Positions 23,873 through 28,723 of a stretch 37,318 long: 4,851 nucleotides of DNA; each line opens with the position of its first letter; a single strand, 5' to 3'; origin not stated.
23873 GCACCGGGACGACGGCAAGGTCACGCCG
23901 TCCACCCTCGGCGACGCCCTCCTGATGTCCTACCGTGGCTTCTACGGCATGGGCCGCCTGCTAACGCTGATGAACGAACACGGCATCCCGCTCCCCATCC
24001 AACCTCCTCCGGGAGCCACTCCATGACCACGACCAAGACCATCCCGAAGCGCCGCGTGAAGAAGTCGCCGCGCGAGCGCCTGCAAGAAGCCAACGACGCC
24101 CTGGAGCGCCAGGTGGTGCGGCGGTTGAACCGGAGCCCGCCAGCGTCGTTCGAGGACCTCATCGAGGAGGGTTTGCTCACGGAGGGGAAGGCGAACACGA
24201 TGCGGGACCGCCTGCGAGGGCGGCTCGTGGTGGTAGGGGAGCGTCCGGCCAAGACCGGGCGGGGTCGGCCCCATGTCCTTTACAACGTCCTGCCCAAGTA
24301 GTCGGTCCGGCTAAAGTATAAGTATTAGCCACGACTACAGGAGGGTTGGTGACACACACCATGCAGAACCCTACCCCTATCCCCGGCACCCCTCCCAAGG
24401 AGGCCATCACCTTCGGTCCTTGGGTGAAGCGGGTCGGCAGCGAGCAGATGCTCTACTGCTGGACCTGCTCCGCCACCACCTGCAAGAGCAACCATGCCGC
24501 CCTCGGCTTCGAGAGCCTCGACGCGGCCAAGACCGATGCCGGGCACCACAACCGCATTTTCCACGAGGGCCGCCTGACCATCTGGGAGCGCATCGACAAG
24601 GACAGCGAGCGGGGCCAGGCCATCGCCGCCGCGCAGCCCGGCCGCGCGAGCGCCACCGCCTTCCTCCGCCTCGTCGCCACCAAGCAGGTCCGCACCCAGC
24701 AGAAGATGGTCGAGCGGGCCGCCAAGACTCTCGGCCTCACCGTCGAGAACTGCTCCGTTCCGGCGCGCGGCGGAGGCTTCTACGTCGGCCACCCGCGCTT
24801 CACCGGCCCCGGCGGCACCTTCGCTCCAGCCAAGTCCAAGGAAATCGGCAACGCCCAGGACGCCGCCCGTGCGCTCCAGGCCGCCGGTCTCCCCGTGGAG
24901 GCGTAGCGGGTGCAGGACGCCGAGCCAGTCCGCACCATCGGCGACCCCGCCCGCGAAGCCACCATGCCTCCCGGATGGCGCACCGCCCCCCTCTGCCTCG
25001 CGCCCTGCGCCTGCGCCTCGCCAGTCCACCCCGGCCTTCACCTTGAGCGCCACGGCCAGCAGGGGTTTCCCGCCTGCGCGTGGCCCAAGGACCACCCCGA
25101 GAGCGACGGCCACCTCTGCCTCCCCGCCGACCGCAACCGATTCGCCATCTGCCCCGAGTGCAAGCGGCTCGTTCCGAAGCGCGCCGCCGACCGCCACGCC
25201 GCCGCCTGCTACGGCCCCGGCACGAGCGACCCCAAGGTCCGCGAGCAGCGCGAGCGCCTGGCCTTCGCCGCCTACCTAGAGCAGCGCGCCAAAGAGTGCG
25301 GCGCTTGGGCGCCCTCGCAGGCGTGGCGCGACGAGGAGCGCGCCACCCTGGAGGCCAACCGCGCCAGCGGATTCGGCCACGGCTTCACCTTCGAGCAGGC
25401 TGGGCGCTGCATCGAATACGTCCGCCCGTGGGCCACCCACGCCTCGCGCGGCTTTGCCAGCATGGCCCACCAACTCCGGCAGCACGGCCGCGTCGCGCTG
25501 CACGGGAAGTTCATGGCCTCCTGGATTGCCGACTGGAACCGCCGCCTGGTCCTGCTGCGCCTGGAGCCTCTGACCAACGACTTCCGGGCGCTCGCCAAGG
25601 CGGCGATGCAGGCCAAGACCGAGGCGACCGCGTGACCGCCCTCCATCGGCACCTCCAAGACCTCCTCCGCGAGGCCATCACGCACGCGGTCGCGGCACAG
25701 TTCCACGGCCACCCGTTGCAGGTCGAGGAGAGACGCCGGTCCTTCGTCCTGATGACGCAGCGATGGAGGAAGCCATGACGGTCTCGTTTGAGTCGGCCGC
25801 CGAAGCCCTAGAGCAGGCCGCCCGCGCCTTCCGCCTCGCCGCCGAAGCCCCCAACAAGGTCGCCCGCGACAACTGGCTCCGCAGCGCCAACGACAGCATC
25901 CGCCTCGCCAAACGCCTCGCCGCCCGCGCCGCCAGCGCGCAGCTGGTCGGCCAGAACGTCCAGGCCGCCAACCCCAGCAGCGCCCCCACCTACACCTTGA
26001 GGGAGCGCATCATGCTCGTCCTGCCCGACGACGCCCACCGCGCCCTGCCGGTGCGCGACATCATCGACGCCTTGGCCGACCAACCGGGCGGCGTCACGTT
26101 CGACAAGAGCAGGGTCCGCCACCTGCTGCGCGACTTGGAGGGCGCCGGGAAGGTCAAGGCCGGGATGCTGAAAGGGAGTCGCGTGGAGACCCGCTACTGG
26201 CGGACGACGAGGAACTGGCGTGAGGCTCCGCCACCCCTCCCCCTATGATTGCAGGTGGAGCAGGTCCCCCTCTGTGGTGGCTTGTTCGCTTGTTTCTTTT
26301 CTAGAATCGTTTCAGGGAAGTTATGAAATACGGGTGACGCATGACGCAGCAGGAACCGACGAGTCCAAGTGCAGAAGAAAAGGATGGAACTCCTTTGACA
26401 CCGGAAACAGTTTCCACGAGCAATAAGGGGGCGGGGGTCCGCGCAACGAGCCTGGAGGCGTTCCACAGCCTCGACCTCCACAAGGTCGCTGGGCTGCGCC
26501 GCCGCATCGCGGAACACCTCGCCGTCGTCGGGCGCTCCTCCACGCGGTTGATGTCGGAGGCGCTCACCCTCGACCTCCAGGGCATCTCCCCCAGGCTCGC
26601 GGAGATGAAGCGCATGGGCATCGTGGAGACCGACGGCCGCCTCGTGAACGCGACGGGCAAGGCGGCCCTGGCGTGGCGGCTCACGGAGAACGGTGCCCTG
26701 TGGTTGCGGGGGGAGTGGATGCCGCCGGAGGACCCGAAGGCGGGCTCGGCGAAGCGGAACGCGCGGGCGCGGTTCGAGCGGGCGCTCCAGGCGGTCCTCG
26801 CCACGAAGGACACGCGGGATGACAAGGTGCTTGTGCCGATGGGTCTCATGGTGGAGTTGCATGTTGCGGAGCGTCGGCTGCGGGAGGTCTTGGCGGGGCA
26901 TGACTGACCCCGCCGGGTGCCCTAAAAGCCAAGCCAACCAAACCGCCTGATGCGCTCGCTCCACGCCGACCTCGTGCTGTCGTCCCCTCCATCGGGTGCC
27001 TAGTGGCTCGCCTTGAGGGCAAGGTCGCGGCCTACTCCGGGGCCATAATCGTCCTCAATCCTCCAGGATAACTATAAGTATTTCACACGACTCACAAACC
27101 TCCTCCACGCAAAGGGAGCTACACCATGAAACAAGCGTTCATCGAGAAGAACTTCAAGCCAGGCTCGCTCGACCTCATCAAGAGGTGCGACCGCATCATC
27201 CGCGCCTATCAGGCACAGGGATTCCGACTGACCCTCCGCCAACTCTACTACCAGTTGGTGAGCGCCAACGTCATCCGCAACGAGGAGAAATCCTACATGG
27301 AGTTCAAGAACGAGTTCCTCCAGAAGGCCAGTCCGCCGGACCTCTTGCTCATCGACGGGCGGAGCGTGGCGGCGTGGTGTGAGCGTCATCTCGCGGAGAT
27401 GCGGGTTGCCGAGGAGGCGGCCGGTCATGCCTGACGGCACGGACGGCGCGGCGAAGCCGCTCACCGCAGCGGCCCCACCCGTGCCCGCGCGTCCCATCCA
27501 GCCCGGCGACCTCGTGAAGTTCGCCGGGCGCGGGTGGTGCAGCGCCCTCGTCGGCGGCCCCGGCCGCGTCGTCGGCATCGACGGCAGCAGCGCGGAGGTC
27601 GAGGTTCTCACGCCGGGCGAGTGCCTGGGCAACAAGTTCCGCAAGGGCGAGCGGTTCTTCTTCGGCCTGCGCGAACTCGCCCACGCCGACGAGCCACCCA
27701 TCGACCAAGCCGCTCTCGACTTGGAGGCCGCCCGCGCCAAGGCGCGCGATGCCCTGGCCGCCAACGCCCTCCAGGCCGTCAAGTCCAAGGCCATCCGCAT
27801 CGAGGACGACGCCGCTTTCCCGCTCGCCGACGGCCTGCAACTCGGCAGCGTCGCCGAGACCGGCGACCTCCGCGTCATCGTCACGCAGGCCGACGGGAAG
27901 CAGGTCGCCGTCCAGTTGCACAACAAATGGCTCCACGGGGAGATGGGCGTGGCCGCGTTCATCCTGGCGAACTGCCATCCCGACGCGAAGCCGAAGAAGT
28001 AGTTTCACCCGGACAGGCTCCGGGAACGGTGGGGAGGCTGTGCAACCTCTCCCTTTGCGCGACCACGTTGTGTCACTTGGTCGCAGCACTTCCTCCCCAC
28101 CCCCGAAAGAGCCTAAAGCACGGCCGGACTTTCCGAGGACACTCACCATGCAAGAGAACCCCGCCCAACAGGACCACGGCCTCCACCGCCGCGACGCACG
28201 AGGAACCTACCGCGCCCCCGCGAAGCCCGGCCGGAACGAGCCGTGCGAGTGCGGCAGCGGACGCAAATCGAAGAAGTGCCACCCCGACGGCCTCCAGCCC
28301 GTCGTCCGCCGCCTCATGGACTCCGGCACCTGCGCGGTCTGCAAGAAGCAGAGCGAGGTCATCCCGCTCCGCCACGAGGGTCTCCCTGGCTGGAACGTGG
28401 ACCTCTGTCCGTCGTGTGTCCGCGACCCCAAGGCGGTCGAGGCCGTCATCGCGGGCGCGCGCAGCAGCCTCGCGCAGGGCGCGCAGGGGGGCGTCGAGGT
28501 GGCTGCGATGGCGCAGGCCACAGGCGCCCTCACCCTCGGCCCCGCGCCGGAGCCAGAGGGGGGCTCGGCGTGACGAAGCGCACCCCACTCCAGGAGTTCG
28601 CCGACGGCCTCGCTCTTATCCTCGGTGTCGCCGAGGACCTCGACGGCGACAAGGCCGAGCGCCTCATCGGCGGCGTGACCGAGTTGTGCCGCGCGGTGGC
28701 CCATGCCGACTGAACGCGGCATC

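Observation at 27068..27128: Family of conserved AT-rich promoter-like elements that divides the genome into modules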

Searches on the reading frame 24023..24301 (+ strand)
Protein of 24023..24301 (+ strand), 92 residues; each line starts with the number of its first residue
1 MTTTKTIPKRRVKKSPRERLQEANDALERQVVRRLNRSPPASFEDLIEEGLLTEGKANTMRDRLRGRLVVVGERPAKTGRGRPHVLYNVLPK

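Call 26: search_protein_families(library=pfam, proteins=[window:24023-24301:+], max_evalue=0.01)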
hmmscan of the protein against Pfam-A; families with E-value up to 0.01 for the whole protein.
window:24023-24301:+ (92 aa): 0 families

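Call 42: search_protein_families(library=phrogs, proteins=[window:24023-24301:+], max_evalue=0.01)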
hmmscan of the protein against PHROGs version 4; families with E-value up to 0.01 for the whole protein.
window:24023-24301:+ (92 aa): 0 families

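Call 109: search_solved_structures(query=A4, max_evalue=10, show_alignments=2)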
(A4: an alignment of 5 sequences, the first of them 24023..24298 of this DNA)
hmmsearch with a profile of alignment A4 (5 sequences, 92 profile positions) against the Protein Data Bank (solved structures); distinct sequences matched with E-value up to 10: 3.
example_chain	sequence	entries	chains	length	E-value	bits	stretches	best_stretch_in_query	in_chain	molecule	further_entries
9i05_Am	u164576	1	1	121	0.88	13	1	25-49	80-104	Putative ribosomal protein L20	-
9g6k_LB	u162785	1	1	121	0.93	12.9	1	25-49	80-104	Putative ribosomal protein L20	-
1uwi_A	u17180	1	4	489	2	11.8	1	42-71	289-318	BETA-GALACTOSIDASE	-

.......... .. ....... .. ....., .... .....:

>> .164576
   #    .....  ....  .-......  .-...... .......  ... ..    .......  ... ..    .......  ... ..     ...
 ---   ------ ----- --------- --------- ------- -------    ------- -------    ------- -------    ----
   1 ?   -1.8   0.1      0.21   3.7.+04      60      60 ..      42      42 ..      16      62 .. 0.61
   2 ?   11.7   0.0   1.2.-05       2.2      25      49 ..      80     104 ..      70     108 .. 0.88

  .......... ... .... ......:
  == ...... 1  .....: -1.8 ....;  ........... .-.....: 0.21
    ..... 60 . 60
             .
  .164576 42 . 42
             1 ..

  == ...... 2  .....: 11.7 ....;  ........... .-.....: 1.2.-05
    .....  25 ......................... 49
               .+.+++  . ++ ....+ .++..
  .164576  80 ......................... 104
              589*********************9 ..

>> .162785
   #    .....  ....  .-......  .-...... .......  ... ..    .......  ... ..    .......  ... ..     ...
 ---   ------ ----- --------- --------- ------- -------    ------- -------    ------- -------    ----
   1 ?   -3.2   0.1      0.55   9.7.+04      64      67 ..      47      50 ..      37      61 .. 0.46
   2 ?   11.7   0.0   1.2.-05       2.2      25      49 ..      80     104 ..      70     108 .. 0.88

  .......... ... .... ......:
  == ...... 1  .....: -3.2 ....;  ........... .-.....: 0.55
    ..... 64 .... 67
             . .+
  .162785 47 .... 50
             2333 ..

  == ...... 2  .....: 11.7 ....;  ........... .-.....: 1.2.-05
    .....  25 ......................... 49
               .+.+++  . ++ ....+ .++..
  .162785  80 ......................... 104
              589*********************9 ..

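Call 110: search_protein_families(library=pfam, alignment_id=A4, max_evalue=5)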
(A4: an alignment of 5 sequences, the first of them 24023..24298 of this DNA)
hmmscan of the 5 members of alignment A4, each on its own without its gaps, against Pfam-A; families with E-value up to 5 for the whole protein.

A. member 1, window:24023-24298:+ (92 aa): 3 families
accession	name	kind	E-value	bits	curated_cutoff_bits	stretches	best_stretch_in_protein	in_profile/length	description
PF18755.6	RAMA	-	0.083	13.3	35.2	1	27-64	5-42/107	Restriction Enzyme Adenine Methylase Associated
PF19121.6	DUF5805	-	0.14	13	28.5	1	21-49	8-36/67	Family of unknown function (DUF5805)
PF07966.17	A1_Propeptide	-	2.7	8.5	20.5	0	14-28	8-21/27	A1 Propeptide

B. families by the number of members that match (of 5 scanned): 5 families
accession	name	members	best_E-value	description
PF18755.6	RAMA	4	0.0078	Restriction Enzyme Adenine Methylase Associated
PF19121.6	DUF5805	2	0.14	Family of unknown function (DUF5805)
PF10163.14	EnY2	1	0.067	Transcription factor e(y)2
PF24926.1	ACT_ACR9_C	1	0.12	ACT domain-containing protein ACR9, C-terminal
PF07966.17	A1_Propeptide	1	2.7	A1 Propeptide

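Call 116: predict_structure(protein=window:24023-24298:+)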
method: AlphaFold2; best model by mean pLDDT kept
length: 92 residues; sequences in the alignment: 1
mean_pLDDT: 78.9   pTM: 0.57
mean pLDDT of the five models: 78.9, 77.8, 69.2, 62.9, 60.5
residues with pLDDT >= 90: 1; 70-90: 69; 50-70: 15; < 50: 7
segments of 3 or more residues with pLDDT < 50: 1-4, 6-8
pLDDT, mean of each block of 10 residues (from residue 1): 50 72 87 80 87 89 88 76 83 71
secondary structure, 60 per line:
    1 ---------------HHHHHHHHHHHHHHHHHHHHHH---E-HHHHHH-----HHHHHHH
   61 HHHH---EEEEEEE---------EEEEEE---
elements in order: H16-37 H43-48 H54-64 E68-74 E84-89

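Call 118: fold_search(model_id=the predicted structure, library=pdb)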
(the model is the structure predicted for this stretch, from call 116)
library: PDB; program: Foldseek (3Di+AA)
matches with E <= 10: 347; with E <= 0.001: 0
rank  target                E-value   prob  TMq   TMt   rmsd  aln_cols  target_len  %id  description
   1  6abt_A                1.2e-02  1.00  0.50  0.48   3.9        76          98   21  Crystal structure of transcription factor from Listeria monocytogenes (released 2019-06-05)
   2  5h20                  3.2e-02  0.99  0.50  0.45   4.6        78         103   22  X-ray structure of PadR-like Transcription factor from bacteroid fragilis (released 2017-03-08)
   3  3u1d_A                9.0e-02  0.85  0.43  0.30   4.6        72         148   22  The structure of a protein with a GntR superfamily winged-helix-turn-helix domain from Halomicrobium mukohataei. (released 2011-12-07)
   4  6abq_A                1.2e-01  0.96  0.53  0.46   3.7        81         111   22  Crystal structure of transcription factor from Listeria monocytogenes (released 2019-06-05)
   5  3u1d_B                1.3e-01  0.84  0.46  0.32   8.4        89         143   20  The structure of a protein with a GntR superfamily winged-helix-turn-helix domain from Halomicrobium mukohataei. (released 2011-12-07)
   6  3w6j_B                1.7e-01  0.87  0.52  0.31   3.9        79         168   20  Crystal structure of ScpAB core complex (released 2013-04-24)
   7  3gz6_A                1.9e-01  0.60  0.41  0.20   6.9        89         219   17  Crystal structure of Shewanella oneidensis NrtR complexed with a 27mer DNA (released 2009-06-09)
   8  2dql_A                2.1e-01  0.89  0.50  0.41   4.0        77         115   17  Crystal structure of the circadian clock associated protein Pex from anabaena (released 2007-05-29)
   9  5gpy_A                2.1e-01  0.84  0.47  0.28   3.4        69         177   17  Crystal structure of the human TFIIE complex (released 2016-11-02)
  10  1ku9_A                2.3e-01  0.44  0.36  0.24   8.2        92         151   15  X-ray Structure of a Methanococcus jannaschii DNA-Binding Protein: Implications for Antibiotic Resistance in Staphyloc (released 2002-12-25)
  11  3cuo_D                2.4e-01  0.69  0.44  0.43   8.3        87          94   17  Crystal structure of the predicted DNA-binding transcriptional regulator from E. coli (released 2008-06-17)
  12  4kmf_A                2.6e-01  0.95  0.51  0.71   3.4        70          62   13  Crystal structure of Zalpha domain from Carassius auratus PKZ in complex with Z-DNA (released 2013-07-03)
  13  2p4w_B                3.0e-01  0.57  0.41  0.22   5.8        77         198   22  Crystal structure of heat shock regulator from Pyrococcus furiosus (released 2007-03-27)
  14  3hhh_B                3.6e-01  0.85  0.54  0.49   3.4        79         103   18  Crystal structure of transcriptional regulator, a member of PadR family, from Enterococcus faecalis V583 (released 2009-06-02)
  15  1zgj                  3.6e-01  0.80  0.50  0.16   4.0        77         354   19  Crystal structure of isoflavanone 4'-O-methyltransferase complexed with (+)-pisatin (released 2006-08-01)
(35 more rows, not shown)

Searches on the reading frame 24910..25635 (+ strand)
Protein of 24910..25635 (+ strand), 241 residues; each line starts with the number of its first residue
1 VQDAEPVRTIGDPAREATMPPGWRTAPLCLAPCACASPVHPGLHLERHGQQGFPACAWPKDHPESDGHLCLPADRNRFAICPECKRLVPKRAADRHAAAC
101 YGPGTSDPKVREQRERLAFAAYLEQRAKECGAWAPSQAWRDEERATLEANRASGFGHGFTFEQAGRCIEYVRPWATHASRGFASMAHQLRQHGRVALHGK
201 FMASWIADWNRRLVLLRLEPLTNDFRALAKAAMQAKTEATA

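Call 11: search_protein_families(library=pfam, proteins=[window:24910-25635:+], max_evalue=0.01)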
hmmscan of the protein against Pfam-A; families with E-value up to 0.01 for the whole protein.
window:24910-25635:+ (241 aa): 0 families

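Call 16: search_protein_families(library=phrogs, proteins=[window:24910-25635:+], max_evalue=0.01)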
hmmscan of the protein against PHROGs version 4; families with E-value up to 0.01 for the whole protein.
window:24910-25635:+ (241 aa): 0 families

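Call 75: search_protein_families(library=pfam, proteins=[window:24910-25635:+], max_evalue=5)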
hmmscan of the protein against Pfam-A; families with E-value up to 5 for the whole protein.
window:24910-25635:+ (241 aa): 2 families
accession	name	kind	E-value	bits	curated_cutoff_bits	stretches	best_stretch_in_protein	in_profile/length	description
PF12230.13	PRP21_like_P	-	0.19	12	28.2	1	76-117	150-187/213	Pre-mRNA splicing factor PRP21 like protein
PF20702.3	nSTAND2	-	0.28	10.9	24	1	185-237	54-108/279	Novel STAND NTPase 2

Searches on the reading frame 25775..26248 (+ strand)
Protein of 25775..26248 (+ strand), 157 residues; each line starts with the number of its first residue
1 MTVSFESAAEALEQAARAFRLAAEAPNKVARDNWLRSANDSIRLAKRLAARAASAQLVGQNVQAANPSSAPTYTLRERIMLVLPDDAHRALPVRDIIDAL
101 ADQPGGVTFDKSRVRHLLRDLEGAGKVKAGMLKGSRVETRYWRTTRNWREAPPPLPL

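Call 11: search_protein_families(library=pfam, proteins=[window:25775-26248:+], max_evalue=0.01)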
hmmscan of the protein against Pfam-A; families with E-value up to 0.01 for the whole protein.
window:25775-26248:+ (157 aa): 0 families

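Call 42: search_protein_families(library=phrogs, proteins=[window:25775-26248:+], max_evalue=0.01)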
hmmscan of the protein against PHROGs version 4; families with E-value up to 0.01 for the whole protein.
window:25775-26248:+ (157 aa): 0 families

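Call 75: search_protein_families(library=pfam, proteins=[window:25775-26248:+], max_evalue=5)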
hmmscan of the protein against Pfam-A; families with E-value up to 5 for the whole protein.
window:25775-26248:+ (157 aa): 1 family
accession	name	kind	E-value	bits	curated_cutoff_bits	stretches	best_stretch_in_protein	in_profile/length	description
PF21476.4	PF0610-like_N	-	0.11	13.1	33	1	74-100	1-24/50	PF0610-like, N-terminal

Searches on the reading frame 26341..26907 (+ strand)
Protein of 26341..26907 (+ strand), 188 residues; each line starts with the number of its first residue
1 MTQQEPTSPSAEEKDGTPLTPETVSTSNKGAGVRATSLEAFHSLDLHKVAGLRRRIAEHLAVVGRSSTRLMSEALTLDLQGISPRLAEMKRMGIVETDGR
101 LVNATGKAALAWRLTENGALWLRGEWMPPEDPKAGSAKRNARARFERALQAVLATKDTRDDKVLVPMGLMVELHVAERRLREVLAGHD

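Call 11: search_protein_families(library=pfam, proteins=[window:26341-26907:+], max_evalue=0.01)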
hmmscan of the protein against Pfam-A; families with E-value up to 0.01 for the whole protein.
window:26341-26907:+ (188 aa): 0 families

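Call 16: search_protein_families(library=phrogs, proteins=[window:26341-26907:+], max_evalue=0.01)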
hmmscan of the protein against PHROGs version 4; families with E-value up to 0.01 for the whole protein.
window:26341-26907:+ (188 aa): 2 families
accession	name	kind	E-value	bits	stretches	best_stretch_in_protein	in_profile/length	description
phrog_1123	-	unknown function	1.3e-09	38.9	1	28-121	9-103/112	-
phrog_2440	-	transcription regulation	0.00014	22.7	1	52-129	29-102/126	transcriptional regulator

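Call 74: search_solved_structures(query=window:26341-26907:+, max_evalue=10)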
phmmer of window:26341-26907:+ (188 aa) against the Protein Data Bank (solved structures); distinct sequences matched with E-value up to 10: 2.
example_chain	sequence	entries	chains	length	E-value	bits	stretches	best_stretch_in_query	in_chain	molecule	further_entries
4usr_A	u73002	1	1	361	1.1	12.6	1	79-159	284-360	MONOOXYGENASE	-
7tzi_A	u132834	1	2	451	1.2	12.5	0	66-114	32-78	Mur ligase family protein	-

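Call 75: search_protein_families(library=pfam, proteins=[window:26341-26907:+], max_evalue=5)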
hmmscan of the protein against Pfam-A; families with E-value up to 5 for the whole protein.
window:26341-26907:+ (188 aa): 2 families
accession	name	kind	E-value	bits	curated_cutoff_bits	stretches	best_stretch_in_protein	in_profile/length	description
PF23458.2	DUF7130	-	0.15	12.4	35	1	100-140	42-82/89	Domain of unknown function (DUF7130)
PF10007.15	DUF2250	-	0.17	12.5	24.4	1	55-98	12-55/93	Uncharacterized protein conserved in archaea (DUF2250)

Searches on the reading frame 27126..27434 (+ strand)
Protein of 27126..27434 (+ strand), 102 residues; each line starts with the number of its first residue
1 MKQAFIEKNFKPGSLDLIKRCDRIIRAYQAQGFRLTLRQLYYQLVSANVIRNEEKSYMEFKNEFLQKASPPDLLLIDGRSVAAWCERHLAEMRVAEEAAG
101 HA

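Call 11: search_protein_families(library=pfam, proteins=[window:27126-27434:+], max_evalue=0.01)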
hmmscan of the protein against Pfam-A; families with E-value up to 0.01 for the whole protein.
window:27126-27434:+ (102 aa): 0 families

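Call 16: search_protein_families(library=phrogs, proteins=[window:27126-27434:+], max_evalue=0.01)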
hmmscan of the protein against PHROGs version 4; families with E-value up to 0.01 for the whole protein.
window:27126-27434:+ (102 aa): 1 family
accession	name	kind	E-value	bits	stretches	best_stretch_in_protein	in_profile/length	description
phrog_6247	-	DNA, RNA and nucleotide metabolism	2.3e-16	60.9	1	1-60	2-61/303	DNA topoisomerase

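Call 75: search_protein_families(library=pfam, proteins=[window:27126-27434:+], max_evalue=5)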
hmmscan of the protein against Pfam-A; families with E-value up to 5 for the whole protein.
window:27126-27434:+ (102 aa): 0 families

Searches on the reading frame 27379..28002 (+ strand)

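Call 11: search_protein_families(library=pfam, proteins=[window:27379-28002:+], max_evalue=0.01)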
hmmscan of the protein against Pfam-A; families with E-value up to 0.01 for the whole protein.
window:27379-28002:+ (207 aa): 0 families

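Call 16: search_protein_families(library=phrogs, proteins=[window:27379-28002:+], max_evalue=0.01)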
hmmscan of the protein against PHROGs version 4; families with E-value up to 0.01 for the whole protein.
window:27379-28002:+ (207 aa): 0 families

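Call 75: search_protein_families(library=pfam, proteins=[window:27379-28002:+], max_evalue=5)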
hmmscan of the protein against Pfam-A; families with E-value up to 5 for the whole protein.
window:27379-28002:+ (207 aa): 3 families
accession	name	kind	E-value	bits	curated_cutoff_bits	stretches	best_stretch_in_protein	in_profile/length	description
PF00027.35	cNMP_binding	-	0.19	12.2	27.5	0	64-84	30-52/89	Cyclic nucleotide-binding domain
PF22262.2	DUF6950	-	0.31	11.5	27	0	157-194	86-123/134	Domain of unknown function (DUF6950)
PF21834.1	DUF6894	-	1.1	9.9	24.1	0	92-135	1-43/69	Domain of unknown function (DUF6894)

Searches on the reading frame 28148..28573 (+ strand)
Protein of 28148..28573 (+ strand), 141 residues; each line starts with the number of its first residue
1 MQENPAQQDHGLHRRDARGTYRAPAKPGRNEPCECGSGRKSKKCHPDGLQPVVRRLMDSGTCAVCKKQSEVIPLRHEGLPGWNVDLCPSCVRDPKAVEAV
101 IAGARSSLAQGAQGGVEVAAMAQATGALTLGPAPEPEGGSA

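Call 11: search_protein_families(library=pfam, proteins=[window:28148-28573:+], max_evalue=0.01)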
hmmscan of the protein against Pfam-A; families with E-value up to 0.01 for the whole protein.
window:28148-28573:+ (141 aa): 1 family
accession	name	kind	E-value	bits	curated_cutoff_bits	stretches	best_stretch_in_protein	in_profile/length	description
PF02810.21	SEC-C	-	6.3e-05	23.2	20.4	1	29-45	1-17/19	SEC-C motif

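Call 43: search_protein_families(library=phrogs, proteins=[window:28148-28573:+], max_evalue=0.01)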
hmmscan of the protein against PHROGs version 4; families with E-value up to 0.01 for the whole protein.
window:28148-28573:+ (141 aa): 1 family
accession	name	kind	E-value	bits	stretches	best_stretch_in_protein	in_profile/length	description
phrog_24700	-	unknown function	0.00012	23.2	1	21-44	195-218/221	-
